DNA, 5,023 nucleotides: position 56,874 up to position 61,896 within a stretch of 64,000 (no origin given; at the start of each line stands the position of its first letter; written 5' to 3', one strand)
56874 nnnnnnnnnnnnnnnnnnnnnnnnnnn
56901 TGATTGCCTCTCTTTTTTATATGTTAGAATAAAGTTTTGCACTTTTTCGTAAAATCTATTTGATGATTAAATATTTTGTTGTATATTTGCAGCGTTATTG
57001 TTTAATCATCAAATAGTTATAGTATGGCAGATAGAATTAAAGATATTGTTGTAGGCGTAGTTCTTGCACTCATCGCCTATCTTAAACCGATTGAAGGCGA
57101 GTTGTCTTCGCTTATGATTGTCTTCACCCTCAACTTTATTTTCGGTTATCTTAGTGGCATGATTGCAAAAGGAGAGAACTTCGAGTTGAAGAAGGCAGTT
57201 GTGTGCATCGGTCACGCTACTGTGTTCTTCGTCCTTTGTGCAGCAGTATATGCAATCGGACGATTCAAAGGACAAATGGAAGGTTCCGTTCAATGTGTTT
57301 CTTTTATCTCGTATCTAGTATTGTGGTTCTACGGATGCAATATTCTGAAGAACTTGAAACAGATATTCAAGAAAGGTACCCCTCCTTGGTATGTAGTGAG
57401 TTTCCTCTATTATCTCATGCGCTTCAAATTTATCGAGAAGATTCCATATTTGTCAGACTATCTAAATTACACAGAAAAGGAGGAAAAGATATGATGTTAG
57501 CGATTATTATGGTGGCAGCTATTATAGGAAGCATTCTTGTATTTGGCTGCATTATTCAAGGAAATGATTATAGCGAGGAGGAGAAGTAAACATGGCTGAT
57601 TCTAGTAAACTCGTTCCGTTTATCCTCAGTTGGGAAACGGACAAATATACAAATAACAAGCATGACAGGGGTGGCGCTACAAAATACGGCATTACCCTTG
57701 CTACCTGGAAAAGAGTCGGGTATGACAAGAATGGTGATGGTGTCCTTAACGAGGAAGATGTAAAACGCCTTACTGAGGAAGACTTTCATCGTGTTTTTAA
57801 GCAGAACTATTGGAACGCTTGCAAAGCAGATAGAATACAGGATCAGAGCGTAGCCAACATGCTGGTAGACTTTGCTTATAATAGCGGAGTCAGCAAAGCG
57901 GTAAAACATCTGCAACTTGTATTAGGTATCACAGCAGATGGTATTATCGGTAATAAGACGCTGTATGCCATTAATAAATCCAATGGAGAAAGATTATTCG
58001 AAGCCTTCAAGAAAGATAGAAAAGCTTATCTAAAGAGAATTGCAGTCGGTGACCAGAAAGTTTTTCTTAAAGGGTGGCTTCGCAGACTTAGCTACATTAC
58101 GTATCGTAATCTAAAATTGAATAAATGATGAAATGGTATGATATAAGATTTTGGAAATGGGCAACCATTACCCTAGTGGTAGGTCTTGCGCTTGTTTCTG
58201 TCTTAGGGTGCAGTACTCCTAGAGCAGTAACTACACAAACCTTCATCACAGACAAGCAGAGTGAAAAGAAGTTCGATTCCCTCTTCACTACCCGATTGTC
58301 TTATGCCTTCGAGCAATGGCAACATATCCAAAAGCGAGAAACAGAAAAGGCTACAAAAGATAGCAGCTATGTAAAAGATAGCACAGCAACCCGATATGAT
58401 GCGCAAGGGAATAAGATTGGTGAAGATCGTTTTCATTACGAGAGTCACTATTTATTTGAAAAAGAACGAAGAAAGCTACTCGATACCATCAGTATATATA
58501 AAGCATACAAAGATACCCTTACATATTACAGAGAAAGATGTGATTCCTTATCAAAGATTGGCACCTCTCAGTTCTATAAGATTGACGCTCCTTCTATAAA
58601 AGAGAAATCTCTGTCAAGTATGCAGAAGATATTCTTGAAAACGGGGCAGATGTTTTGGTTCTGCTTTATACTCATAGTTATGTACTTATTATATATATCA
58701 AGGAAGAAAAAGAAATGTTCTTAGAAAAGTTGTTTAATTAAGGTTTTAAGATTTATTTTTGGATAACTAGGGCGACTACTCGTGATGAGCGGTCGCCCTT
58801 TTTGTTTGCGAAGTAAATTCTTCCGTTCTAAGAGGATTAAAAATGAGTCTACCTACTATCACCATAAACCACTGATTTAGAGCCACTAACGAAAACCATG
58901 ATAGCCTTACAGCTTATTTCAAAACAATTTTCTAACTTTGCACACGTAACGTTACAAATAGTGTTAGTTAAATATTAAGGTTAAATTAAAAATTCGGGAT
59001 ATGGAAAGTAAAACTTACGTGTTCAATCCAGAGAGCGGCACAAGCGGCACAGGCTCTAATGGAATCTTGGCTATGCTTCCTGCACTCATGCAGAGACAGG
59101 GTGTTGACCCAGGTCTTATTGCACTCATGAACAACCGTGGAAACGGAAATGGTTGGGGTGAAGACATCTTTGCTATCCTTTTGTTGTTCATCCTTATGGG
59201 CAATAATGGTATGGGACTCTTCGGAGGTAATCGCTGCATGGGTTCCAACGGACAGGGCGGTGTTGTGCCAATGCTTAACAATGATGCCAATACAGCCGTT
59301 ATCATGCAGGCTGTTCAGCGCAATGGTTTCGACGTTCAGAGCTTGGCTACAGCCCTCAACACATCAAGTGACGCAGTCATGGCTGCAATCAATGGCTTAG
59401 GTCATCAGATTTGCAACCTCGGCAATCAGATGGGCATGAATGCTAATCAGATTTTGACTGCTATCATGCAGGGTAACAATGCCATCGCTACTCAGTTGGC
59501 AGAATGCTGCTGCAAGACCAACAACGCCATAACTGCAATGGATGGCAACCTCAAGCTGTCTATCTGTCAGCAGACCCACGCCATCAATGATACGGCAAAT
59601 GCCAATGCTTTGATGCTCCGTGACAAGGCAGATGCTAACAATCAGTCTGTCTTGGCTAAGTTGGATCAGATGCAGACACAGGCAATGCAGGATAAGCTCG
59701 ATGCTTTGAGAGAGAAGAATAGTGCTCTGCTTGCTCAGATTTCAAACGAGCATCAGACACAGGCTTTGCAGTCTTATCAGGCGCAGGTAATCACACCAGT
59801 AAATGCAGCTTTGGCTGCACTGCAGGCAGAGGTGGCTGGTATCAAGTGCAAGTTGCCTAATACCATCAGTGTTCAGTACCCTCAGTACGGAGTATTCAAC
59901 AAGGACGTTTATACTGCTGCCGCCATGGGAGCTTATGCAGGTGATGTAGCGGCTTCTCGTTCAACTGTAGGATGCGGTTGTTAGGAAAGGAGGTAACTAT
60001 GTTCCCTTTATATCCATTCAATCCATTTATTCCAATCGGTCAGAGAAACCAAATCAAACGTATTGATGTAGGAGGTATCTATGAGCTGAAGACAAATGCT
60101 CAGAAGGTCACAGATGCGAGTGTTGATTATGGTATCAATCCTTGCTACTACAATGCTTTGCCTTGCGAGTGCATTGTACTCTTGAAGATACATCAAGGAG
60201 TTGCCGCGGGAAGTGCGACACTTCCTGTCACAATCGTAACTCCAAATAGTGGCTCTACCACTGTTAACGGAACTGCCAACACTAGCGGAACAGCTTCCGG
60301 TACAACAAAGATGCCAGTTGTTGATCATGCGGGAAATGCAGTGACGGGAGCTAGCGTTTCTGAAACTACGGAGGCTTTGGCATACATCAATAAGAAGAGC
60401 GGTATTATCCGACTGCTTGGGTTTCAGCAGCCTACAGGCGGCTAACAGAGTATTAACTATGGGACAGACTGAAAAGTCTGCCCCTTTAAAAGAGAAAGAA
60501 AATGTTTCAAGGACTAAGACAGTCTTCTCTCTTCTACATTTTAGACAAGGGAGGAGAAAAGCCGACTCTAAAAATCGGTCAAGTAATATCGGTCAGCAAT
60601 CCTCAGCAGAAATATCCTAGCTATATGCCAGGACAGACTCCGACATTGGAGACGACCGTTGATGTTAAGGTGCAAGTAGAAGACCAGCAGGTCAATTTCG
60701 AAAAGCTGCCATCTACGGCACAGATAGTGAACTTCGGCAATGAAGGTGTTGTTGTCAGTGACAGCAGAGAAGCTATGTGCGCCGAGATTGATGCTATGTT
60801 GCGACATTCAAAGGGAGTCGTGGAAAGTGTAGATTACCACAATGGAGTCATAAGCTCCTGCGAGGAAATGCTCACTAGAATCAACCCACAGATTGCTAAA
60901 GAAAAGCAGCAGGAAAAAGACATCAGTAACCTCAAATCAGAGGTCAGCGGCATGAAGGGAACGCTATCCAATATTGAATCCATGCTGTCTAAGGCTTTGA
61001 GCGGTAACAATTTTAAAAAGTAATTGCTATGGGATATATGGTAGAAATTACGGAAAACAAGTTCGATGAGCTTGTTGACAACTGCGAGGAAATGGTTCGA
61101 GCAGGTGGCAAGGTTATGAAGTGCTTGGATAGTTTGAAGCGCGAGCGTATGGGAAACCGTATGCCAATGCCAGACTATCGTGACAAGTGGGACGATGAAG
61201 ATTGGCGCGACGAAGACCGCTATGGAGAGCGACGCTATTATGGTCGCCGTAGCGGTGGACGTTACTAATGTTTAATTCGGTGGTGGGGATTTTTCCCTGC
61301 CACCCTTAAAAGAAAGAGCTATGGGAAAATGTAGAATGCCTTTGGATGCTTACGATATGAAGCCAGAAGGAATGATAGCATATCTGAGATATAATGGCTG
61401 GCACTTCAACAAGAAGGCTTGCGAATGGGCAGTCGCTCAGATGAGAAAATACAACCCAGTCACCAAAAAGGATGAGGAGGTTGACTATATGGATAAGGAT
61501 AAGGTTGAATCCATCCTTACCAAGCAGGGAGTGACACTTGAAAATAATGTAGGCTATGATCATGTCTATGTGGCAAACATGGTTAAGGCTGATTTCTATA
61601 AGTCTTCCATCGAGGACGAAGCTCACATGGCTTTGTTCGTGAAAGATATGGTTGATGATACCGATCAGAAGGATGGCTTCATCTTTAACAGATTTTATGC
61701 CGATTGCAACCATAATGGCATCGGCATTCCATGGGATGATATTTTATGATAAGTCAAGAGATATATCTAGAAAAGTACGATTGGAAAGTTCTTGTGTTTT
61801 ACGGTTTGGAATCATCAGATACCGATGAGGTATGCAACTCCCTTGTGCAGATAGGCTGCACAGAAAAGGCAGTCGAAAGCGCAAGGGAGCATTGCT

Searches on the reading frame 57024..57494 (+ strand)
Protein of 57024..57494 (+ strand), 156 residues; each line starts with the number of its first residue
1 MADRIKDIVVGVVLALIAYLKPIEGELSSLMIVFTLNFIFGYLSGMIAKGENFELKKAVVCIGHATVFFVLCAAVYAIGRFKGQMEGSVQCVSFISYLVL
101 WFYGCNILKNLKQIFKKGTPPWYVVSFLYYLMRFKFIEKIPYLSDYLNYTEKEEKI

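Call 23: search_protein_families(library=phrogs, proteins=[window:57024-57494:+], max_evalue=0.001)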
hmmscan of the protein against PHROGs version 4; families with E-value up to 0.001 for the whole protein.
window:57024-57494:+ (156 aa): 1 family
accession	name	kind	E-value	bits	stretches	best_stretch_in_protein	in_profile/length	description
phrog_15037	-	unknown function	1.1e-17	65.1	1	2-144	10-150/167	-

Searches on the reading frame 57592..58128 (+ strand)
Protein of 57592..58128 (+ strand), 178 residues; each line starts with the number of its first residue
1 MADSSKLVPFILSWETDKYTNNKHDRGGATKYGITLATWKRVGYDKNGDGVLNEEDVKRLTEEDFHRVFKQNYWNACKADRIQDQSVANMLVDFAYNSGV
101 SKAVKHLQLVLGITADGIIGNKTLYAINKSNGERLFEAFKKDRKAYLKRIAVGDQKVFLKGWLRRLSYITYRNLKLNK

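Call 23: search_protein_families(library=phrogs, proteins=[window:57592-58128:+], max_evalue=0.001)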
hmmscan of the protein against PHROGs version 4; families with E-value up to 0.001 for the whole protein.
window:57592-58128:+ (178 aa): 5 families
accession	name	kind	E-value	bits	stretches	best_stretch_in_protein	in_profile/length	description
phrog_315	-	lysis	1.3e-39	137.3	1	4-170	335-488/677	endolysin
phrog_12853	-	unknown function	1.8e-17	65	1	7-128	6-130/131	-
phrog_1224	-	head and packaging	4.2e-05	24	1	88-151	25-83/438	endolysin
phrog_1493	-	lysis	0.00018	21.8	1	92-172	270-345/394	endolysin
phrog_2649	-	lysis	0.00075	20.4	1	82-143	187-251/261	endolysin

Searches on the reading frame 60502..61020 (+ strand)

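Call 77: search_protein_families(library=pfam, proteins=[window:60502-61020:+], max_evalue=0.01)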
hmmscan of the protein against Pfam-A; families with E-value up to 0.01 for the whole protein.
window:60502-61020:+ (173 aa): 1 family
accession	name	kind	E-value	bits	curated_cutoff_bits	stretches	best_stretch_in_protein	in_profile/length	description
PF15188.11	CCDC-167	-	0.0042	17.8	27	1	106-172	2-67/84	Coiled-coil domain-containing protein 167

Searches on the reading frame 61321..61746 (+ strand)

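Call 77: search_protein_families(library=pfam, proteins=[window:61321-61746:+], max_evalue=0.01)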
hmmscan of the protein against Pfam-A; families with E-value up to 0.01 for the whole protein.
window:61321-61746:+ (142 aa): 1 family
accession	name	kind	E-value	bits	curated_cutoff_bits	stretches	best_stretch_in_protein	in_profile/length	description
PF25223.1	DUF7841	-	5.3e-24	85.1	25.2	1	16-140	2-112/114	Domain of unknown function (DUF7841)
